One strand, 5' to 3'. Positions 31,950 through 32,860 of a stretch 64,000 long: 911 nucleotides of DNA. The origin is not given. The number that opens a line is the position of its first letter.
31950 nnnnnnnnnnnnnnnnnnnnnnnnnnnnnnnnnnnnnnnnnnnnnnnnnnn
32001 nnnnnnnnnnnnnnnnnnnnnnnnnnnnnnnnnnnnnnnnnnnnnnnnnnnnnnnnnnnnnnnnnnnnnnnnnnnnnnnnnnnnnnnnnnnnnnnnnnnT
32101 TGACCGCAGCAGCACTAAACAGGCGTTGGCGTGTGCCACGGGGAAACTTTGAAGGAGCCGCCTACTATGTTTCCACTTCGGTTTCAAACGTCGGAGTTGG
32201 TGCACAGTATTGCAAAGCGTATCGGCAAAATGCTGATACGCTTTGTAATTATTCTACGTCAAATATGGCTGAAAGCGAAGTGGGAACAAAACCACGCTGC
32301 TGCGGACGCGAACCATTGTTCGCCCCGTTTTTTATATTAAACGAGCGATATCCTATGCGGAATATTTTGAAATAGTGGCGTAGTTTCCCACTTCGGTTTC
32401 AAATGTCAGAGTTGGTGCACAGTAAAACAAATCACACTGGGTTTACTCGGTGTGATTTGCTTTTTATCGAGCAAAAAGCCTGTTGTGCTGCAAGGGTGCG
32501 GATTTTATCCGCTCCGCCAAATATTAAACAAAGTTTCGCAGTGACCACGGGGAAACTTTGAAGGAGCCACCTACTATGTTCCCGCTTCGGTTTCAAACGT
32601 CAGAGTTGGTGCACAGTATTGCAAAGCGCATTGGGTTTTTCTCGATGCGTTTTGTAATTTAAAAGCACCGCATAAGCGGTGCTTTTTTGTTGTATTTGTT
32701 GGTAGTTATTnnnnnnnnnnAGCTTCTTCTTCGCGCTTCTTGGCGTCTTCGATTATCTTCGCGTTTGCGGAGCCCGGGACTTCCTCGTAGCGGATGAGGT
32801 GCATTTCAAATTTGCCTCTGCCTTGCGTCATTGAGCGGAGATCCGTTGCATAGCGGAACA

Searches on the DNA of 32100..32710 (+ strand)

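Call 7: search_rna_families(source=window, start=32209, end=32710, threshold=evalue, max_evalue=10, show_alignments=4)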
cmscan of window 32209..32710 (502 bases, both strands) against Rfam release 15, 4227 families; matches with E-value up to 10: 14.
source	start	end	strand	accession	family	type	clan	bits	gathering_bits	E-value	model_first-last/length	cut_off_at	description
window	32416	32478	-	RF02037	IMES-4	Gene;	-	22.8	48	0.2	1-80/80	no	IMES-4 RNA motif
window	32621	32692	+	RF02432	SpF25_sRNA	Gene; sRNA;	-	22.4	48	0.27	1-102/102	no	Streptococcus sRNA SpF25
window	32662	32699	-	RF02844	RefA9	Gene; antisense;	-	22.1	49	0.51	21-64/64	no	Enterococcus sRNA A9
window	32401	32465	-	RF02351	psRNA14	Gene; sRNA;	-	19.6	60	1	1-84/84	no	Proteobacteria sRNA psRNA14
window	32209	32263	+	RF03569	mir-7973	Gene; miRNA;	-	18.1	90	0.62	16-74/74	5'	mir-7973 microRNA precursor family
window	32569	32690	+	RF00022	GcvB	Gene;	-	17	42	0.18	1-204/204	no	GcvB RNA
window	32661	32687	+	RF02063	STnc350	Gene; sRNA;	-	16.9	60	1.7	35-61/68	no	Salmonella enterica sRNA STnc350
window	32209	32263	-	RF03569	mir-7973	Gene; miRNA;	-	16.8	90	1.4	1-59/74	3'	mir-7973 microRNA precursor family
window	32663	32710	-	RF02236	asX2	Gene; sRNA;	-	16.3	70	1.2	27-87/87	5'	Xanthomonas sRNA asX2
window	32657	32710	-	RF00022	GcvB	Gene;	-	15.9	42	0.37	114-204/204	5'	GcvB RNA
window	32424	32463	+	RF03816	MIR6297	Gene; miRNA;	-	15.8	114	5.1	1-107/107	no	MIR6297 microRNA precursor family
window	32590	32691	+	RF01770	rimP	Cis-reg; leader;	-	15.8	47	6.8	1-102/102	no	Gammaprotebacteria rimP leader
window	32209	32251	+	RF03765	mir-2059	Gene; miRNA;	-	14.1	90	9.9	3-68/68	5'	mir-2059 microRNA precursor family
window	32444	32487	-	RF03050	RAGATH-25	Gene; sRNA;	-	11.1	49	7.3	1-50/50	no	RAGATH-25 RNA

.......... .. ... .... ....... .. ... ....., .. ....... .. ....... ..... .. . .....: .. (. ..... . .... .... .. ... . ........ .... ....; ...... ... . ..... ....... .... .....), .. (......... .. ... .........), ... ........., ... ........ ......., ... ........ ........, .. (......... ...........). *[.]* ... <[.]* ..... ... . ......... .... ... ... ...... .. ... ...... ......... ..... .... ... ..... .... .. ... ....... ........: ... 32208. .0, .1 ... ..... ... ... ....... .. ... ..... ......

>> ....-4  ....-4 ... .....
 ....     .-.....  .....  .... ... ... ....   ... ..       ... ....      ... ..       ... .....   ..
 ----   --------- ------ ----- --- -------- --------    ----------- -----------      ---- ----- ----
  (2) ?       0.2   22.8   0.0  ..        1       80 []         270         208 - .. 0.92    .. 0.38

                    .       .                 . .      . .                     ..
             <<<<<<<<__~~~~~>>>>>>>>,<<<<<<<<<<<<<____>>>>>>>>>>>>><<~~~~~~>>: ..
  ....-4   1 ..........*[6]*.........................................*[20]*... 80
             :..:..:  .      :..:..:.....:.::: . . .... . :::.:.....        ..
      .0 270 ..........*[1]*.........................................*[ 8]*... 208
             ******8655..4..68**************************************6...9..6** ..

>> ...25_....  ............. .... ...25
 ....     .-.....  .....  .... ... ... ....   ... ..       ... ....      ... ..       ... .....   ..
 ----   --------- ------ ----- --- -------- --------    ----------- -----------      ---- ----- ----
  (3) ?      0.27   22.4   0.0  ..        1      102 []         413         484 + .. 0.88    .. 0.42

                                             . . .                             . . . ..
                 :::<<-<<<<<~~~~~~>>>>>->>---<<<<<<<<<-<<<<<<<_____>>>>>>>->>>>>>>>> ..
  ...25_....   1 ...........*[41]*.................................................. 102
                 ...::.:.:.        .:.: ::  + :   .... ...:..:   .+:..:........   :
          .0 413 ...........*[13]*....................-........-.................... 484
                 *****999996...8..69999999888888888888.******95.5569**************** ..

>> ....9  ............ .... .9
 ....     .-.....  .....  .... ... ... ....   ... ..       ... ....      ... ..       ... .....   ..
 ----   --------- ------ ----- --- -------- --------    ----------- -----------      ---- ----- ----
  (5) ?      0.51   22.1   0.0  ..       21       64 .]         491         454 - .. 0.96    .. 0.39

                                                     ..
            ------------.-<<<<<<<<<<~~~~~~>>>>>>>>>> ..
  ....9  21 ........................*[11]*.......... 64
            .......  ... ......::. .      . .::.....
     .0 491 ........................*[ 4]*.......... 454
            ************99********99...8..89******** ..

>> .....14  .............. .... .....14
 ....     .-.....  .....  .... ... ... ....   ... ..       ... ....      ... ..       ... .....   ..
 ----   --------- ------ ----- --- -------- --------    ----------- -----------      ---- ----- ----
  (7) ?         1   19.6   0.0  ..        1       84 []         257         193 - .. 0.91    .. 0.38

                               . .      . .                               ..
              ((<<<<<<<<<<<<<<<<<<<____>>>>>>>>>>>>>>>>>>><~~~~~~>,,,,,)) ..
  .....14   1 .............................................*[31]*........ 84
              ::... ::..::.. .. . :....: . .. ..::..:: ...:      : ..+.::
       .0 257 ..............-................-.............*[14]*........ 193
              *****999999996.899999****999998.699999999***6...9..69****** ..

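Call 37: search_dna_similar(query=window:32100-32690:+, collection=phages, mode=distant, max_evalue=0.01)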
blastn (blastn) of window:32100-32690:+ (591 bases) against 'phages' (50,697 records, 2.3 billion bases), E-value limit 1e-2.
Records with a match: 1; places in all: 1; records where one place covers at least 80% of the query: 0.
Best place of each record, by identity: 60-80% 1.
By first word of the organism name: Bacteriophage 1.
By host as written in the record: - 1.
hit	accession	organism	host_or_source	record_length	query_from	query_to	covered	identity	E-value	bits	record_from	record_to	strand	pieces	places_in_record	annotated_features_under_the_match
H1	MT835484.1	Bacteriophage sp.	human fecal samples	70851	1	58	10%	79.3%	3e-4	52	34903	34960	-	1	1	record has no annotation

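Call 38: search_dna_similar(query=window:32100-32690:+, collection=plasmids, mode=distant, max_evalue=0.01)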
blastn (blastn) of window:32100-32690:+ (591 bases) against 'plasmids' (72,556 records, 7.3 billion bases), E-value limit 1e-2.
No match.

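Call 40: get_annotated_region(hit=H1, flank=5000)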
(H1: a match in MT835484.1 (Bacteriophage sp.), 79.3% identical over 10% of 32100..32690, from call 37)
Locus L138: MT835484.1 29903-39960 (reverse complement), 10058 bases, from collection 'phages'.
description: UNVERIFIED: Bacteriophage sp. clone scaffold_20 genomic sequence.
organism: Bacteriophage sp. (NCBI taxid 38018)
taxonomy: Viruses
host: -; source: human fecal samples; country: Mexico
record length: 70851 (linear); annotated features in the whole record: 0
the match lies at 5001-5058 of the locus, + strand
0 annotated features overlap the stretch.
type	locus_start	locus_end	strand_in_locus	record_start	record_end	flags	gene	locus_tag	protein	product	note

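Call 54: search_rna_families(source=L138, threshold=gathering)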
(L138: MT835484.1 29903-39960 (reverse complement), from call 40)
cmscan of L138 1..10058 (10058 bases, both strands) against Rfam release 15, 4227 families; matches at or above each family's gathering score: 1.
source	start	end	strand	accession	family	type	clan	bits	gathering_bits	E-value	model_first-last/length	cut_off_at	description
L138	4844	5110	+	RF01854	Bacteria_large_SRP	Gene;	CL00003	151.1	60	5.8e-25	1-256/256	no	Bacterial large signal recognition particle RNA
